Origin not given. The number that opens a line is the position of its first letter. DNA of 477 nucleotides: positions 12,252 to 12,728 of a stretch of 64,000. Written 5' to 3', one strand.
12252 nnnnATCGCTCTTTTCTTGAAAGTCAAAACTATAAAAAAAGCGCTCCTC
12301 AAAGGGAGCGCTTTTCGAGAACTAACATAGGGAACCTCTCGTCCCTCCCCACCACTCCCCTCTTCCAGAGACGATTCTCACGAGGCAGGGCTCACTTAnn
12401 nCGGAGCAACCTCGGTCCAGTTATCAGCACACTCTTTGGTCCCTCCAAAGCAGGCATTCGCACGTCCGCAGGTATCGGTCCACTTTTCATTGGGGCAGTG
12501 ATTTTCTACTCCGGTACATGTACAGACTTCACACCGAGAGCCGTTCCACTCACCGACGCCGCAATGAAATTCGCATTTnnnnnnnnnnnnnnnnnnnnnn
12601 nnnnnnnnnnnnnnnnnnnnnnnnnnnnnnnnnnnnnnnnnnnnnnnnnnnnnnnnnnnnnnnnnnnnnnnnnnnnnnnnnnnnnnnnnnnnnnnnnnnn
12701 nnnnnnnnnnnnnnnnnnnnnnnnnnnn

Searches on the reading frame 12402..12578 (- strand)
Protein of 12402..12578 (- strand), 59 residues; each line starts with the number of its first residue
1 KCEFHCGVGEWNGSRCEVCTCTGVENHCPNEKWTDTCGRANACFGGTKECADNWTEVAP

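Call 46: find_related_loci(query=A2, collection=genome_contigs, flank=6000)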
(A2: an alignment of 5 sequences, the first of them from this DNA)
Query A2 (59 aa) in genome_contigs; peptide patterns used: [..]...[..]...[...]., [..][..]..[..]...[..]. (x = any residue, [..] = any of these).
14 stretches matched a pattern; 2 encode a relative of the query (tblastn E <= 1e-3); 2 distinct loci.
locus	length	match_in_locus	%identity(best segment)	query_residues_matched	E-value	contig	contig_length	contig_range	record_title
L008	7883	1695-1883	46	1-59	8e-13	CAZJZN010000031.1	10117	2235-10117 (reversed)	MAG TPA_asm: uncultured Bdellovibrionales bacterium isolate SRP286056_co1_430 genome assembly, contig: NODE_8660_length_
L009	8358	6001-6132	52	17-59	2e-11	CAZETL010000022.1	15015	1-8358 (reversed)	MAG TPA_asm: uncultured Bdellovibrionales bacterium isolate binchicken_co128_378 genome assembly, contig: NODE_3191_leng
